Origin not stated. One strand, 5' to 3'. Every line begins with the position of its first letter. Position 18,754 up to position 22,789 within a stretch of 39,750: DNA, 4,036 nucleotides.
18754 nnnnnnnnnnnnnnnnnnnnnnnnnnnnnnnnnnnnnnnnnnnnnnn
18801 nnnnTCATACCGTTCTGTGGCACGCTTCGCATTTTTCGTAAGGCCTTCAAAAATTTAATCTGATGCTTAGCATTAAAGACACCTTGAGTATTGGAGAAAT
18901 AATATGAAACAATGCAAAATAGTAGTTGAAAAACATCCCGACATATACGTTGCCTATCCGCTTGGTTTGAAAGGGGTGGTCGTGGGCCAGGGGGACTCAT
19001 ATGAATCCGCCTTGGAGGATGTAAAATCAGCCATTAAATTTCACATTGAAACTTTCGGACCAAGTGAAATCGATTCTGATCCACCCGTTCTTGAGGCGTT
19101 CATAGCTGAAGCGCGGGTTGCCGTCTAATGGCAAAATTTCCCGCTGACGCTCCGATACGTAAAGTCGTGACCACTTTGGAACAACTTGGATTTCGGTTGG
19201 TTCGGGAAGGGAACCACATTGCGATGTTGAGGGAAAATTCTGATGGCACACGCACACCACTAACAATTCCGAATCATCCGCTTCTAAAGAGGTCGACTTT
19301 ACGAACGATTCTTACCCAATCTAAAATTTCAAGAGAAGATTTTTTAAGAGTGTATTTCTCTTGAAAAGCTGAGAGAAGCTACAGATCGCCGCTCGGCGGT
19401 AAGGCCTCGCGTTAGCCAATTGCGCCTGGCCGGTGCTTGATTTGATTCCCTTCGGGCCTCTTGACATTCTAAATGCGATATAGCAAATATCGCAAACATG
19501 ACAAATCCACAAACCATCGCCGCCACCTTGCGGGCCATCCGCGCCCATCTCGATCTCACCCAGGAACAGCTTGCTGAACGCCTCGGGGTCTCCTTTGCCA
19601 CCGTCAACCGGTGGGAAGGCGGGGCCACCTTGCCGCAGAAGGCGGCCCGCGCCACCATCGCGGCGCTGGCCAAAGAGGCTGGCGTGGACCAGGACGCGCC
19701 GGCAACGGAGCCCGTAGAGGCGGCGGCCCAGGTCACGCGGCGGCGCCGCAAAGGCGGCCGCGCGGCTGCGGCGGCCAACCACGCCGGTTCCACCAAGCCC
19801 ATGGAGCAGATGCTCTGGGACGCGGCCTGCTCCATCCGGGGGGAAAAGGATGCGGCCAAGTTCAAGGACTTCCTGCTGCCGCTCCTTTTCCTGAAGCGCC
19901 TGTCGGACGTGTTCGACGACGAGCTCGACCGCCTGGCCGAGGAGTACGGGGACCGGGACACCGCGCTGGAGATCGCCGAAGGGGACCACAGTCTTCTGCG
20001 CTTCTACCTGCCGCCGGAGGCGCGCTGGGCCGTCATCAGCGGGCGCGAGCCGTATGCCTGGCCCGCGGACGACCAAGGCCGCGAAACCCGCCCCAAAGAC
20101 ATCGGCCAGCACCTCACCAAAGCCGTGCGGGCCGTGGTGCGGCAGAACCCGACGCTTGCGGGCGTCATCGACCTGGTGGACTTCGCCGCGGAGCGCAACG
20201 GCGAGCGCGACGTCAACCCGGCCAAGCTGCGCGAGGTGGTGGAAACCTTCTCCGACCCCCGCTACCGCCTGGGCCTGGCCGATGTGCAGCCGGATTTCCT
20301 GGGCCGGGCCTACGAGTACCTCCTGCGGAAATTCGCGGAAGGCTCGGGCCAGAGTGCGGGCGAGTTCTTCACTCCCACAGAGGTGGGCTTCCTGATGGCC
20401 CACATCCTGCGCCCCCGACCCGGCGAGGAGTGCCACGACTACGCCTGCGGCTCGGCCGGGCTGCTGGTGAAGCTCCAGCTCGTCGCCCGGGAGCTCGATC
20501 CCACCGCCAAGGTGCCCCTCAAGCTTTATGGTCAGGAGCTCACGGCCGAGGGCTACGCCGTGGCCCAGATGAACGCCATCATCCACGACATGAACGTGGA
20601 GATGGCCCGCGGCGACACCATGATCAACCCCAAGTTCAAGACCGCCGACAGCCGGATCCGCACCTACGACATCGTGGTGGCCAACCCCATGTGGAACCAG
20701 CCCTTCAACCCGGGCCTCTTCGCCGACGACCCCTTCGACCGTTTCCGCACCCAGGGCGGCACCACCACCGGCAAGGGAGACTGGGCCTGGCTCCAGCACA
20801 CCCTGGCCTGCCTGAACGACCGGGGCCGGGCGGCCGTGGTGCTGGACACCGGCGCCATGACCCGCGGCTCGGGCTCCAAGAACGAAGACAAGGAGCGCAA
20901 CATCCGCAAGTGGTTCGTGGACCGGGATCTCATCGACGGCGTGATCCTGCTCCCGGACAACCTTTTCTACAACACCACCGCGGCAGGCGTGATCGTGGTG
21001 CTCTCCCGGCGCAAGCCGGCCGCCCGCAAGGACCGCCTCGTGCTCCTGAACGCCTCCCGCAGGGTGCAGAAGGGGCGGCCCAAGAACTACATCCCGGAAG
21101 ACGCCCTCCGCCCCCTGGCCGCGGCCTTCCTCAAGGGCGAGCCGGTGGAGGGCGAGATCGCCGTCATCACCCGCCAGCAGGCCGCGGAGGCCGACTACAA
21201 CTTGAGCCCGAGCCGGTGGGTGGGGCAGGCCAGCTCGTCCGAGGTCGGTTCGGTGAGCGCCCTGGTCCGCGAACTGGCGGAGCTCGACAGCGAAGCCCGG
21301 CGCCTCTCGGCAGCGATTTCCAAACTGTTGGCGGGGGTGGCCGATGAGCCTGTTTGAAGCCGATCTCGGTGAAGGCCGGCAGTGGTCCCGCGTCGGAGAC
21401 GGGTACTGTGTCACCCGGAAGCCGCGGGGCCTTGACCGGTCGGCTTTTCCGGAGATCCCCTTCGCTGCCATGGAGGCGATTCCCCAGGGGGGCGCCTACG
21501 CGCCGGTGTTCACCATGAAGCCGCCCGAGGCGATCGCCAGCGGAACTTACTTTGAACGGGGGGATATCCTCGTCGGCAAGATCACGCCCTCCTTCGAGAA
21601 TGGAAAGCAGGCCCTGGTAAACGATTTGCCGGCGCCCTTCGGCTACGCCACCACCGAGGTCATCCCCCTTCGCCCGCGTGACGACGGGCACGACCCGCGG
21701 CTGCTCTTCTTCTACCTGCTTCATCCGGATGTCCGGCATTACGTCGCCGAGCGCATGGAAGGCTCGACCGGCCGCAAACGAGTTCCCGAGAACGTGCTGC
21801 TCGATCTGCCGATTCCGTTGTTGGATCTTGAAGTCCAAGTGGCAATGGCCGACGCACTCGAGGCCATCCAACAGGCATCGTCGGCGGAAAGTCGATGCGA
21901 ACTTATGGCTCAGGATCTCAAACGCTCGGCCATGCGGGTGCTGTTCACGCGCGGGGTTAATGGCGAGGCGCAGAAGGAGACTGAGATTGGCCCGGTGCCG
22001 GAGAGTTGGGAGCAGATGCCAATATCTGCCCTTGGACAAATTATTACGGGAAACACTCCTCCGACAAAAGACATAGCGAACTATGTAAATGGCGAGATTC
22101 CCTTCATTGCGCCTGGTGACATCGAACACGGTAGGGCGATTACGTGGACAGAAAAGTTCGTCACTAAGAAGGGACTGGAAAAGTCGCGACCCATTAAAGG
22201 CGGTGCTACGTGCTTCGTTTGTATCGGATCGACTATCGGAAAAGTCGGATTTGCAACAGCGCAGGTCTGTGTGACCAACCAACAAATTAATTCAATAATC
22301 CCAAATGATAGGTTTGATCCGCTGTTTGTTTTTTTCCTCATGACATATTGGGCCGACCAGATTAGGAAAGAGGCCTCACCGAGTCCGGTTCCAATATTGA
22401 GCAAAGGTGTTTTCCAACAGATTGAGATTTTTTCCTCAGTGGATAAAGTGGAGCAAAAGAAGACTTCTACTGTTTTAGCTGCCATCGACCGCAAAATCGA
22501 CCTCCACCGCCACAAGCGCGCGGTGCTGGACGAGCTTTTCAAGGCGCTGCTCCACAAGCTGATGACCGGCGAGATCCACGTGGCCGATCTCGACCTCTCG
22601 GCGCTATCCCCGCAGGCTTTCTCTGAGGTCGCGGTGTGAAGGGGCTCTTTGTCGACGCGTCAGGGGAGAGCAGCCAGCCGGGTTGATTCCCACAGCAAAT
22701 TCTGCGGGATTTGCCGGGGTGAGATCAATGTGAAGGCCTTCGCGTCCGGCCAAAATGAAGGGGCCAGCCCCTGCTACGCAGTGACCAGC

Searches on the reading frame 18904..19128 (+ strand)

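Call 57: search_protein_families(library=pfam, proteins=[window:18904-19128:+], max_evalue=0.001)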
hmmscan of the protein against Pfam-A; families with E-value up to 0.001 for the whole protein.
window:18904-19128:+ (74 aa): 0 families

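Call 99: search_protein_families(library=pfam, proteins=[window:18904-19128:+], max_evalue=0.1)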
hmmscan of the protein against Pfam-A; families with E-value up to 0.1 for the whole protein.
window:18904-19128:+ (74 aa): 1 family
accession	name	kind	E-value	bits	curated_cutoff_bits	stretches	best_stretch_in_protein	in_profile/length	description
PF18129.7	SH3_12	-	0.067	13.6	26.2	1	18-31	18-34/69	Xrn1 SH3-like domain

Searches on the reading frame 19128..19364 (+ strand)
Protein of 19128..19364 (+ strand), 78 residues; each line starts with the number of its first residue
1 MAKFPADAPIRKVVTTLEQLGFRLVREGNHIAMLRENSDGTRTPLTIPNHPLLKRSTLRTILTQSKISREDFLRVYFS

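Call 99: search_protein_families(library=pfam, proteins=[window:19128-19364:+], max_evalue=0.1)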
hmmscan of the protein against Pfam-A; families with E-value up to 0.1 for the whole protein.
window:19128-19364:+ (78 aa): 1 family
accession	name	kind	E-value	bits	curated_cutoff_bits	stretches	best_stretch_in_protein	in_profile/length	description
PF07927.17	HicA_toxin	-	5.7e-12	46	27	1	11-67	2-58/58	HicA toxin of bacterial toxin-antitoxin,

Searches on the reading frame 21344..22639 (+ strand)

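Call 99: search_protein_families(library=pfam, proteins=[window:21344-22639:+], max_evalue=0.1)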
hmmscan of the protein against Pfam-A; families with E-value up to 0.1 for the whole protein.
window:21344-22639:+ (431 aa): 1 family
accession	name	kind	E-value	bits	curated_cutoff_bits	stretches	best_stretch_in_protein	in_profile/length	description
PF01420.25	Methylase_S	-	5.4e-20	72.7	22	2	219-395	1-166/168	Type I restriction modification DNA specificity domain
